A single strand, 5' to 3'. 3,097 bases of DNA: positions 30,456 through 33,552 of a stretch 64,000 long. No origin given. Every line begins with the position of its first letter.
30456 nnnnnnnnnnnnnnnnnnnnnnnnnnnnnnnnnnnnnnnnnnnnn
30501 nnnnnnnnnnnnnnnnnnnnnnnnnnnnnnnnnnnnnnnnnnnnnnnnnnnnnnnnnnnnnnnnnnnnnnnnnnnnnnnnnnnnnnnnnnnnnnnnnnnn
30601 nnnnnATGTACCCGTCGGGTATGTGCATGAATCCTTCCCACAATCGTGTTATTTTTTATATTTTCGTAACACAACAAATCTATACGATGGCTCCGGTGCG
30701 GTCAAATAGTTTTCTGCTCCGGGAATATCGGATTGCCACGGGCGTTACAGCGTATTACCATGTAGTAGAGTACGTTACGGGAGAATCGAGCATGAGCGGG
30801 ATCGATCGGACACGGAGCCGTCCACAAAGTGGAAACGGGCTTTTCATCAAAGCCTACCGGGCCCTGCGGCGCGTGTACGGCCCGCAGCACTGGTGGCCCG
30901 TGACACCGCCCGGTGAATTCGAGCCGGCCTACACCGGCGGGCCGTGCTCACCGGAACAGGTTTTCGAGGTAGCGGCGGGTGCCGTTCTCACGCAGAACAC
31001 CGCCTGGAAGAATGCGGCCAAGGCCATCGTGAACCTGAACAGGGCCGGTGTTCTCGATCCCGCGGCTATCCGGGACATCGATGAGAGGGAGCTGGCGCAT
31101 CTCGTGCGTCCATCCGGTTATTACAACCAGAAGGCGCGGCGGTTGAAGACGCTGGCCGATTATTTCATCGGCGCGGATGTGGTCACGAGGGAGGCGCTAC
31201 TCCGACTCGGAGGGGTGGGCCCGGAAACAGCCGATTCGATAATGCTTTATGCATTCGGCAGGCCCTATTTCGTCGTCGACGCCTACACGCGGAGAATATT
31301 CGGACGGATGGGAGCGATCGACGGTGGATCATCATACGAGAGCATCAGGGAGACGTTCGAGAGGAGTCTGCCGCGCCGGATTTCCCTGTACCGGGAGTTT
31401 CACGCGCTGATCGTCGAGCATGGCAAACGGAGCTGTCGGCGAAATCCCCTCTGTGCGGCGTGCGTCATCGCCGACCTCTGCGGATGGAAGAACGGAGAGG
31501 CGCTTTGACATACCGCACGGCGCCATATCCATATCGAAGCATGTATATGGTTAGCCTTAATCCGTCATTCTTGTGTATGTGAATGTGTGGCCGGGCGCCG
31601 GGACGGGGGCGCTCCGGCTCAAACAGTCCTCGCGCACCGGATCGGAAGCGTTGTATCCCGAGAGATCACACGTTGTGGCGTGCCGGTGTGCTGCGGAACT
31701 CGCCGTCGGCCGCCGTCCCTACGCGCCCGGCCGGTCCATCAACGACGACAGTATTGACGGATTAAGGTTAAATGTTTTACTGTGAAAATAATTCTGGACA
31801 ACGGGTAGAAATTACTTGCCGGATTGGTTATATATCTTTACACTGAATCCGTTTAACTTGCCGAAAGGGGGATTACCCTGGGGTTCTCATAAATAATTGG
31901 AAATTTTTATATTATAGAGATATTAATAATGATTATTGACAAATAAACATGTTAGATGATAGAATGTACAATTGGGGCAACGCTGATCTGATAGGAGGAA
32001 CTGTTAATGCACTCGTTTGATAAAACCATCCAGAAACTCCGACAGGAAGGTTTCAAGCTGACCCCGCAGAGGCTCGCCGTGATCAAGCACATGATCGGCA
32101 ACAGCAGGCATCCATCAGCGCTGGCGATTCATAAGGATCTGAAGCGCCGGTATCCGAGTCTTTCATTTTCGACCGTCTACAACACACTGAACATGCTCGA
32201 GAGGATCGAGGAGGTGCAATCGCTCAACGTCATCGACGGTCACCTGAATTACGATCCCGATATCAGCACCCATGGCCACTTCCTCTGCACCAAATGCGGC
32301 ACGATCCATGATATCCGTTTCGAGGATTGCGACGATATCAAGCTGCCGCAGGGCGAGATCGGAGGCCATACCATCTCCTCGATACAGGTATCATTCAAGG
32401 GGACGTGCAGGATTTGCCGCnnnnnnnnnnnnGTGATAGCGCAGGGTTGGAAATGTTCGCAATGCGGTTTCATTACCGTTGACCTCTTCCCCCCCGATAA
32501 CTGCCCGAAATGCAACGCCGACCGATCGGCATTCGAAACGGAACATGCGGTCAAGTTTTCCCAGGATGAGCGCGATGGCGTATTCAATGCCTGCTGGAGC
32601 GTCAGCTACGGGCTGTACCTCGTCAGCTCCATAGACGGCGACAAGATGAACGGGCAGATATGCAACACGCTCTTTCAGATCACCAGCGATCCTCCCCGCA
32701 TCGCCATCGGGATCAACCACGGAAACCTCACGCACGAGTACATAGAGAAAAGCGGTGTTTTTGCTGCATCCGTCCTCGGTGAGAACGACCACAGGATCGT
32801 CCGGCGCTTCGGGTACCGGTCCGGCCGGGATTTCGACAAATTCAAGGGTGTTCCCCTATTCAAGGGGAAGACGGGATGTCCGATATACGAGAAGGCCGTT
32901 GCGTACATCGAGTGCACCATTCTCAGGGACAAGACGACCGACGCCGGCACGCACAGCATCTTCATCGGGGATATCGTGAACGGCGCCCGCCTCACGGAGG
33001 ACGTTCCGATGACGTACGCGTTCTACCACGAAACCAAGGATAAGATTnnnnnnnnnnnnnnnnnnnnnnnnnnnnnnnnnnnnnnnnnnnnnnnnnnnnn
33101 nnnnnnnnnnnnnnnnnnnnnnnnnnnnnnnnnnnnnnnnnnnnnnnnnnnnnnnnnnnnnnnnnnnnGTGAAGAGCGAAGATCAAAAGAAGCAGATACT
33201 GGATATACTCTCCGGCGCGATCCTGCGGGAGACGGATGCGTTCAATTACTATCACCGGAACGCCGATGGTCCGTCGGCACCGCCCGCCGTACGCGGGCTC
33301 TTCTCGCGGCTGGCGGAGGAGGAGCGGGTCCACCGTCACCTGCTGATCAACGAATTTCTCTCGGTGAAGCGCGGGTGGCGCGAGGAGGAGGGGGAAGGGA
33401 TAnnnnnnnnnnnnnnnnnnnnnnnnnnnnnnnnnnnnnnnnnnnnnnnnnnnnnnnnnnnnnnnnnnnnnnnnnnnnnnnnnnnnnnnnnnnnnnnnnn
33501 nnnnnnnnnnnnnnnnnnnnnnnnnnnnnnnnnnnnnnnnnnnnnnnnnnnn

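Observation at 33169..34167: Rubrerythrin-like half-ferritin domain fused to a PP2C phosphatase: candidate direct O2/peroxide/iron input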

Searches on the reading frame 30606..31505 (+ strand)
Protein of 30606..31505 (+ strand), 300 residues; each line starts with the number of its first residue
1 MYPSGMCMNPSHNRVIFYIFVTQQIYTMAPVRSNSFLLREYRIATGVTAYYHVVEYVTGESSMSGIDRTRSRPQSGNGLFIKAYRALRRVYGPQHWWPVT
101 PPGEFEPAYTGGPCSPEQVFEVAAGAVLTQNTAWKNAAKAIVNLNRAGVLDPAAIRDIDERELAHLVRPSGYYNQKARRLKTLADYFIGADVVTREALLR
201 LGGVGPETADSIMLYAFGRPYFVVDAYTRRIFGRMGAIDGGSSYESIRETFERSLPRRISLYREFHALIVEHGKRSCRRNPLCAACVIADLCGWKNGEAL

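Call 5: search_protein_families(library=pfam, proteins=[window:30606-31505:+], max_evalue=0.1)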
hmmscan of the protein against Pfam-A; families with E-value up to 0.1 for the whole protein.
window:30606-31505:+ (300 aa): 4 families
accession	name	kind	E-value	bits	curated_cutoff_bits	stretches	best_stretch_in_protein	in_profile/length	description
PF00730.31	HhH-GPD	-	1.6e-19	70.7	26.2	1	125-256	2-107/108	HhH-GPD superfamily base excision DNA repair protein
PF10576.14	EndIII_4Fe-2S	-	0.00076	20.1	20.5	1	278-292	3-17/17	Iron-sulfur binding domain of endonuclease III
PF00633.29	HHH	-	0.0024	18.1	24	1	194-215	9-30/30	Helix-hairpin-helix motif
PF14520.12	HHH_5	-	0.037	14.9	27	0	194-214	33-53/57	Helix-hairpin-helix domain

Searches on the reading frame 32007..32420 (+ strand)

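Call 4: search_protein_families(library=ncbifam, proteins=[window:32007-32420:+], max_evalue=0.1)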
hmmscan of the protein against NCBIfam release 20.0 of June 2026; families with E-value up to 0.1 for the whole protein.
window:32007-32420:+ (138 aa): 10 families
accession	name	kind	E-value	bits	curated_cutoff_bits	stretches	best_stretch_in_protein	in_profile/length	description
NF052545.1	TransRegPerRClab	equivalog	3.3e-32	111.4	180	1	6-138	3-135/138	transcriptional regulator PerR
NF051892.1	TransRegFurBacil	equivalog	1.1e-20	74.2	220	1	3-138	4-144/149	ferric iron uptake transcriptional regulator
NF047406.1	TransRegPerRTherm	equivalog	1.9e-18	66.9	200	1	17-138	5-126/130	manganese-dependent transcriptional regulator PerR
NF045678.1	TransRegIrrA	equivalog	7.1e-15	55.1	150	1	5-128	7-130/138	iron response transcriptional regulator IrrA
NF045677.1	FeRespRegIrr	equivalog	2.7e-13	50.1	170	1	9-128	2-121/127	Fur family transcriptional regulator Irr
NF047462.1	FUR_perox_PerRA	exception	6.3e-11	42.9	200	1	2-107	3-108/142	peroxide-responsive transcriptional repressor PerRA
NF051891.1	TransRegFurHelico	equivalog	6.6e-11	42.3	200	1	6-109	13-117/148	ferric iron uptake transcriptional regulator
NF047461.1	FUR_perox_PerRB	exception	2.1e-10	40.7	250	1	9-104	19-115/143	peroxide-responsive transcriptional repressor PerRB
NF008646.0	PRK11639.1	equivalog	2.7e-08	33.7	167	1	12-137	18-146/171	zinc uptake transcriptional repressor Zur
NF006999.0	PRK09462.1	equivalog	5.7e-06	26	146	1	9-118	6-114/148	ferric iron uptake transcriptional regulator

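Call 5: search_protein_families(library=pfam, proteins=[window:32007-32420:+], max_evalue=0.1)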
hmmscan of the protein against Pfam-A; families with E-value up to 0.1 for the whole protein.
window:32007-32420:+ (138 aa): 1 family
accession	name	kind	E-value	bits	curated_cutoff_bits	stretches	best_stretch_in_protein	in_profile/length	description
PF01475.25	FUR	-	2.4e-24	86.2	23.1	1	14-128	2-118/121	Ferric uptake regulator family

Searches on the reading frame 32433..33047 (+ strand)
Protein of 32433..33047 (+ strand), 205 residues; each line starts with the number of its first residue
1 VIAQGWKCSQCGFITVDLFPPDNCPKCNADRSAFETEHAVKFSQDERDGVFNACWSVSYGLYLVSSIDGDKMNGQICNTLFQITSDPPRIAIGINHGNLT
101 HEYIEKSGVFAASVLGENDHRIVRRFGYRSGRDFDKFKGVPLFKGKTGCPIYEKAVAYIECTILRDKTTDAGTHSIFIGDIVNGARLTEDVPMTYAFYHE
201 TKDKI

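Call 4: search_protein_families(library=ncbifam, proteins=[window:32433-33047:+], max_evalue=0.1)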
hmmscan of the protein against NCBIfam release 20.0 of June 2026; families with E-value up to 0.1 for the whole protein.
window:32433-33047:+ (205 aa): 10 families
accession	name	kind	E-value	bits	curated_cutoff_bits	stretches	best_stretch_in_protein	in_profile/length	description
NF045630.1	monooxsub_HsaB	equivalog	1.7e-16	60.6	230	1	60-195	20-151/186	3-hydroxy-9,10-secoandrosta-1,3,5(10)-triene-9,17-dione monooxygenase reductase subunit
NF045733.1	StyMonoxStyB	equivalog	1.9e-13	50.6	200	1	60-192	14-138/150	styrene monooxygenase NADH-dependent flavin reductase subunit StyB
NF052639.1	FlvnRedFerAPor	equivalog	3e-09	36.8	260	1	60-186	17-137/158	flavin reductase FerA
TIGR03615.1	RutF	equivalog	5.7e-09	36.2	254.75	1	76-188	32-141/156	NADH-dependent FMN reductase RutF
NF045919.1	HphnlacHdxRed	equivalog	1.2e-08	34.5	340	1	68-184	30-140/309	p-hydroxyphenylacetate 3-hydroxylase reductase component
NF042921.1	HpaC_Thermus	equivalog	5.2e-08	33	200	1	59-195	14-141/150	4-hydroxyphenylacetate 3-monooxygenase reductase subunit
NF045767.1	RuberyRbr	equivalog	9.8e-06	25.7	200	1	5-36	158-189/194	rubrerythrin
TIGR02296.1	HpaC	equivalog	4.2e-05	23.6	205.95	1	77-181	28-131/154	4-hydroxyphenylacetate 3-monooxygenase, reductase component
NF012030.0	PRK15486.1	equivalog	0.00064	19.5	315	1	55-183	15-142/170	4-hydroxyphenylacetate 3-monooxygenase reductase subunit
NF045720.1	rubredox_RCKP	subfamily_domain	0.0066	16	45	1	6-31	4-29/34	RCKP-type rubredoxin-like domain-containing protein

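Call 5: search_protein_families(library=pfam, proteins=[window:32433-33047:+], max_evalue=0.1)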
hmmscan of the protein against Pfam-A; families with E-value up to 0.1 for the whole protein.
window:32433-33047:+ (205 aa): 3 families
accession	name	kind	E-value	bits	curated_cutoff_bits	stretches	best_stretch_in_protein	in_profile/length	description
PF01613.24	Flavin_Reduct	-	3.2e-32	112.2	27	1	57-197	4-146/153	Flavin reductase like domain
PF21349.2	RUBY_RBDX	-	8.1e-10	38.4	26.5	1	6-35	1-30/30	Rubrerythrin, rubredoxin-like domain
PF23458.2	DUF7130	-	0.0011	19.3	35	1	6-34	54-83/89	Domain of unknown function (DUF7130)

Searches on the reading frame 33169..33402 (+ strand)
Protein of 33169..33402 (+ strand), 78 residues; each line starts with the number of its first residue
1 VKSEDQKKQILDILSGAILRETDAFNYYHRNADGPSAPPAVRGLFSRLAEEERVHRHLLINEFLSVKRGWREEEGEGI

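Call 20: search_solved_structures(query=A2, max_evalue=10, show_alignments=4)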
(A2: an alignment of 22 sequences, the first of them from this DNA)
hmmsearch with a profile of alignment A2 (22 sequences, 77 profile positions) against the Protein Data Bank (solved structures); distinct sequences matched with E-value up to 10: 12.
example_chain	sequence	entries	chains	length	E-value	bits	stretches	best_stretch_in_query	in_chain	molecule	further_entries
2fzf_A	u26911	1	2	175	0.0003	23.7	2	12-63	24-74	hypothetical protein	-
5n5e_e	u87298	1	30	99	0.00036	23.4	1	5-55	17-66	PFC_05175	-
2e0z_A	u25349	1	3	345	0.0035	20.3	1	5-54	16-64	Virus-like particle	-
2vzb_A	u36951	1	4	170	0.045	16.7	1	8-59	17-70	PUTATIVE BACTERIOFERRITIN-RELATED PROTEIN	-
7s5k_A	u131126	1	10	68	0.13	15.2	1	17-55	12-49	EncB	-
7s5c_A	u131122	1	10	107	0.33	13.9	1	17-55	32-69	EncB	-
9eho_SS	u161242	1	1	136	0.6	13.1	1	40-67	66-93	Small ribosomal subunit protein eS17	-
1j30_A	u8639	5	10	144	0.82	12.6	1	24-54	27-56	144aa long hypothetical rubrerythrin | Sulerythrin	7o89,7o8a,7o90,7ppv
7ppt_A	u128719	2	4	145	0.84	12.6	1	24-54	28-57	Sulerythrin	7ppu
7o8d_A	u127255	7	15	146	0.88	12.6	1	24-54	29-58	Sulerythrin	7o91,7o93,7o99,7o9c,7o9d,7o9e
9s4o_A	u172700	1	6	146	0.88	12.6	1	24-54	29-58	Sulerythrin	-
9h4n_z2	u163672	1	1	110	1.4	11.9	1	40-68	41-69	40S ribosomal protein S17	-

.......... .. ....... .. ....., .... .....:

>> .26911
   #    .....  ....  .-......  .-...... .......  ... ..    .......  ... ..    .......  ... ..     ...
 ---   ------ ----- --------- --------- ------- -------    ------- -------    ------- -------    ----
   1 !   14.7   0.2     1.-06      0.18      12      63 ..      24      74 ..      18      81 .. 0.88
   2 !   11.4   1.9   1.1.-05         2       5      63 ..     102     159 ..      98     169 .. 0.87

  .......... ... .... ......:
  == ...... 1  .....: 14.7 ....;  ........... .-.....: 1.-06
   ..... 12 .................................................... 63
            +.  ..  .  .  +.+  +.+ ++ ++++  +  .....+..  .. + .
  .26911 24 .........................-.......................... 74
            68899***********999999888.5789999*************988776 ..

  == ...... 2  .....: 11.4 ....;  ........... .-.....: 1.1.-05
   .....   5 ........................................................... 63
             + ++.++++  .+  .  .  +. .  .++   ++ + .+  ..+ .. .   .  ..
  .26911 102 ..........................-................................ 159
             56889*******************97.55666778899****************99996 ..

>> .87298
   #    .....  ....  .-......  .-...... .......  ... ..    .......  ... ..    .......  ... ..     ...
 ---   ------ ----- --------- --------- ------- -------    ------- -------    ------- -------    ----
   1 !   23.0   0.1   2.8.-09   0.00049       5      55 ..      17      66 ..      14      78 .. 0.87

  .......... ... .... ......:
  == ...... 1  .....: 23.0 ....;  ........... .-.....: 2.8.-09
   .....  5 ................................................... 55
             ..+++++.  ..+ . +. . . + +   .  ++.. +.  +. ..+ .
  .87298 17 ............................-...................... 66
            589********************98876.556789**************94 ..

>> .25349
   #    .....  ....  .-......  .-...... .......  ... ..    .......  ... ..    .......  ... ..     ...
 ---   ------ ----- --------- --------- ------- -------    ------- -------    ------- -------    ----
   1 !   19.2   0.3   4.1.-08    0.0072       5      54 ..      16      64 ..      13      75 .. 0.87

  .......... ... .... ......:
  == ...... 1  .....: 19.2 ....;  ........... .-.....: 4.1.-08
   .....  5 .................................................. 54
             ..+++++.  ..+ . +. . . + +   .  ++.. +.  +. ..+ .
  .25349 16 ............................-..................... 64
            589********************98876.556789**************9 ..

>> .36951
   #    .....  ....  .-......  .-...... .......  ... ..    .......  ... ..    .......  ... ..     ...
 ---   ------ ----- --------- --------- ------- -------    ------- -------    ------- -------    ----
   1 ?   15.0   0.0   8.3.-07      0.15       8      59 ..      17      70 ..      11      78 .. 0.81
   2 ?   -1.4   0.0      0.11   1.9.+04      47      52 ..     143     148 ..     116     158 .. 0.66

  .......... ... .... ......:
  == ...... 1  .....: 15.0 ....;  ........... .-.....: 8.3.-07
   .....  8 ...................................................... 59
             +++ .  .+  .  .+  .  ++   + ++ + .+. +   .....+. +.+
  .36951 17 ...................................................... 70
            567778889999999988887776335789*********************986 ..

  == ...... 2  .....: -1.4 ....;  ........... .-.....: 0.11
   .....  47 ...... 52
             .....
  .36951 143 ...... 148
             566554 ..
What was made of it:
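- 33169..33393 (+): N-terminal half-ferritin hairpin (residues 1-75): helix 1 about residues 3-32, loop 33-38, helix 2 about residues 39-69/75. Profile hits to 2fzf and 5n5e (call 20).
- Closest known: Rubrerythrin and rubredoxin-less 'erythrin'-type proteins. Same: 2fzf matches in both halves (call 20).
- Checked: It also finds P. furiosus 2fzf and EncFtn 5n5e in the PDB at E ~3e-4 (call 20).
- Profile hits reach both halves of the rubrerythrin-like 2fzf and reach EncFtn 5n5e and 2e0z (call 20).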

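Call 29: search_protein_representatives(alignment_id=A2)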
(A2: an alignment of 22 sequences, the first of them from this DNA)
Query: 22 sequences, 77 profile positions. Proteins with E-value up to 0.001 (for the whole library): 691; up to 1e-10: 21; up to 1e-30: 1. The best 150 are listed.
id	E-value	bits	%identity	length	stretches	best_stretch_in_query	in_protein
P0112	1.5e-35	136.8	-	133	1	1-76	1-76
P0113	1.3e-27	111.4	-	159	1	1-76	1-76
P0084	6.3e-27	109.2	-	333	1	1-74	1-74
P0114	6.0e-19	83.6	-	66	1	1-51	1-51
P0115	4.5e-15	71.2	-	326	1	1-67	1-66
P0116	1.5e-14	69.5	-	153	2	11-73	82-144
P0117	2.5e-14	68.8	-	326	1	1-74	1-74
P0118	2.9e-14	68.6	-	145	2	11-60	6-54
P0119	6.2e-14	67.5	-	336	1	1-63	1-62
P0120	2.4e-13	65.6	-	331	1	5-73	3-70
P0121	3.6e-13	65.1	-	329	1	7-72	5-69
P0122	7.2e-13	64.1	-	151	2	4-67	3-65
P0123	7.9e-13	64.0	-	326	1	3-71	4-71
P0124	9.5e-13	63.8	-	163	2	6-65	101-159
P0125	1.3e-12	63.3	-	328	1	4-71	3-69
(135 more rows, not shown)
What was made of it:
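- Closest known: Rubrerythrin and rubredoxin-less 'erythrin'-type proteins. Same: Rubrerythrin-like proteins of 140-180 aa that match in both halves reach E ~1e-14 (call 29).
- Checked: A profile of the hairpin finds two-hairpin, rubrerythrin-like proteins of 140-180 aa (both halves matched) down to E ~1e-14 among 1.84 billion proteins (call 29).
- Tried and rejected: Most of the 150 best hits of the representative search were proteins of about 330 aa or of 140-180 aa matched in both halves (call 29).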

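Call 54: predict_structure(alignment_id=A2)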
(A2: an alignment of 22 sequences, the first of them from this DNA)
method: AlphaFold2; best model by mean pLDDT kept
length: 78 residues; sequences in the alignment: 22
mean_pLDDT: 91.6   pTM: 0.75
mean pLDDT of the five models: 91.6, 90.9, 88.8, 88.8, 88.8
residues with pLDDT >= 90: 60; 70-90: 11; 50-70: 6; < 50: 1
segments of 3 or more residues with pLDDT < 50: none
pLDDT, mean of each block of 10 residues (from residue 1): 88 98 97 90 97 98 95 64
secondary structure, 60 per line:
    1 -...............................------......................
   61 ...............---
elements in order: H2-32 H39-75
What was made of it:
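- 33169..33393 (+): AF2 of the N-domain alone, pLDDT 91.6 (call 54).
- On Encapsulated ferritin (EncFtn/EncB; PF22277, NF058679, TIGR04535): Helices 2-32 and 39-75 (call 54).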

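Call 57: fold_search(model_id=the predicted structure, library=pdb)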
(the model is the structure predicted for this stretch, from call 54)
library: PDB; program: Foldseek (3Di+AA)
matches with E <= 10: 463; with E <= 0.001: 0
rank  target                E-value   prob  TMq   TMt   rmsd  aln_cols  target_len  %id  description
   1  5n5e_A                4.2e-02  1.00  0.73  0.59   5.6        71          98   30  Crystal structure of encapsulated ferritin domain from Pyrococcus furiosus PFC_05175 (released 2018-01-24)
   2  5n5e_D                6.1e-02  1.00  0.73  0.59   5.7        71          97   30  Crystal structure of encapsulated ferritin domain from Pyrococcus furiosus PFC_05175 (released 2018-01-24)
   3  5da5_S                1.5e-01  1.00  0.74  0.65   3.4        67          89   16  Crystal structure of Rhodospirillum rubrum Rru_A0973 (released 2016-08-10)
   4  6suw_C                1.5e-01  1.00  0.74  0.64   3.5        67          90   16  Crystal structure of Rhodospirillum rubrum Rru_A0973 E31A variant (released 2020-09-23)
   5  5da5_C                1.6e-01  1.00  0.74  0.64   3.5        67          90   16  Crystal structure of Rhodospirillum rubrum Rru_A0973 (released 2016-08-10)
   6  5da5_c                1.6e-01  1.00  0.74  0.69   6.5        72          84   15  Crystal structure of Rhodospirillum rubrum Rru_A0973 (released 2016-08-10)
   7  6sv1_B                1.7e-01  1.00  0.74  0.64   3.4        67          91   16  Crystal structure of Rhodospirillum rubrum Rru_A0973 E34A variant (released 2020-09-23)
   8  5l8b_A                1.7e-01  1.00  0.74  0.64   3.4        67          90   15  Crystal structure of Rhodospirillum rubrum Rru_A0973 mutant E62A (released 2016-08-31)
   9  5l8b_V                1.7e-01  1.00  0.74  0.69   6.5        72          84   14  Crystal structure of Rhodospirillum rubrum Rru_A0973 mutant E62A (released 2016-08-31)
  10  9p6i_A                1.7e-01  0.99  0.68  0.33   2.7        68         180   18  Crystal Structure of the Histidine Kinase VC2136 from Vibrio cholerae serotype O1 (released 2025-08-20)
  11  6suw_U                1.8e-01  1.00  0.75  0.66   3.4        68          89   16  Crystal structure of Rhodospirillum rubrum Rru_A0973 E31A variant (released 2020-09-23)
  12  5da5_A                2.0e-01  1.00  0.74  0.64   3.4        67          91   16  Crystal structure of Rhodospirillum rubrum Rru_A0973 (released 2016-08-10)
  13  6sv1_M                2.0e-01  1.00  0.74  0.66   3.4        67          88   16  Crystal structure of Rhodospirillum rubrum Rru_A0973 E34A variant (released 2020-09-23)
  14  6sv1_A                2.0e-01  1.00  0.74  0.64   3.4        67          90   16  Crystal structure of Rhodospirillum rubrum Rru_A0973 E34A variant (released 2020-09-23)
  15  6sv1_J                2.1e-01  1.00  0.74  0.65   3.5        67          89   16  Crystal structure of Rhodospirillum rubrum Rru_A0973 E34A variant (released 2020-09-23)
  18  5da5_P                2.4e-01  1.00  0.74  0.64   3.4        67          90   16  Crystal structure of Rhodospirillum rubrum Rru_A0973 (released 2016-08-10)
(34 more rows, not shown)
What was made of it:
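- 33169..33393 (+): Top PDB fold matches are EncFtn 5n5e and 5da5 (call 57).
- On Encapsulated ferritin (EncFtn/EncB; PF22277, NF058679, TIGR04535): EncFtn chains are the top fold hits (call 57).
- Closest known: Encapsulated ferritin. Same: EncFtn chains are the best sequence-profile and fold matches in the PDB (calls 20, 57).
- The top-ranked PDB folds for the hairpin are EncFtn chains, followed by histidine-kinase DHp hairpins, which also dimerise into four-helix bundles (call 57). Histidine-kinase DHp hairpins are among the fold matches (call 57).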

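Call 71: find_homologous_proteins(query=A2, max_evalue=0.001)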
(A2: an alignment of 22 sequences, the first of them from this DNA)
Query A2 (22 sequences) (78 aa, profile of the alignment): 9 proteins with E <= 0.001 among 2947 candidates.
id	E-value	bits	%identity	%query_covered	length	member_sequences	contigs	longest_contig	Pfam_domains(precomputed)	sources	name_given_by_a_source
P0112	4.8e-35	137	64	92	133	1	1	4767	PF02915.24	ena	-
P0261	6.4e-33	130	60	90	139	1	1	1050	-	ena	-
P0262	7.5e-32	127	56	87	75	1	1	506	-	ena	-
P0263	1.6e-26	110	55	82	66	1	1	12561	-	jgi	-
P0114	1.9e-18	84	50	74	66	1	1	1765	-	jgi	-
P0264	3.6e-14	70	45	82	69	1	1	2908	PF02915.24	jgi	-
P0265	2.4e-13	67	47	82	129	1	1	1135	PF02915.24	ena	-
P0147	3.6e-9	54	49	47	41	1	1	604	-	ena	-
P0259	1.4e-6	46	56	44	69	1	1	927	-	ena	-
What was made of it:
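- Tried and rejected: A search with the hairpin profile in the 5.8-billion protein set returned only nine short entries: gene fragments and a few short ORFs (call 71).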

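Call 73: find_encoding_contigs(protein=P0263, flank=4000, max_places=2)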
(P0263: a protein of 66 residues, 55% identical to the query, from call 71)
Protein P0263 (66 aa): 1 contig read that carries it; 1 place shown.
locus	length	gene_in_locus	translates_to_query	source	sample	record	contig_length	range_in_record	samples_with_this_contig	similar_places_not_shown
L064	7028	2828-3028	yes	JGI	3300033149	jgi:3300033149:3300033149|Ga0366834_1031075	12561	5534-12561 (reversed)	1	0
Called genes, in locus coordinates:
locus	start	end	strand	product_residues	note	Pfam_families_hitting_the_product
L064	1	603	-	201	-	?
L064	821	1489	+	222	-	PF00730:HhH-GPD, PF00633:HHH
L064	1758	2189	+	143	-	PF01475:FUR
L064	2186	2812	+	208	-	PF21349:RUBY_RBDX, PF01613:Flavin_Reduct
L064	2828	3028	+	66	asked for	-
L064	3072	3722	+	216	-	PF07228:SpoIIE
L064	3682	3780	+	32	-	-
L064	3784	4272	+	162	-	PF09537:DUF2383 (faint), PF02915:Rubrerythrin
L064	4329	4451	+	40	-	PF23458:DUF7130 (weak), PF21349:RUBY_RBDX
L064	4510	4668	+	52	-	PF00301:Rubredoxin, PF21349:RUBY_RBDX (faint)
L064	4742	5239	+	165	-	PF02915:Rubrerythrin (faint), PF09537:DUF2383 (faint)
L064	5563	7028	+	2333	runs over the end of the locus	?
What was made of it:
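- Tried and rejected: P0263 (66-aa hairpin) is followed 44 nt downstream by a 216-aa PP2C ORF (call 73).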
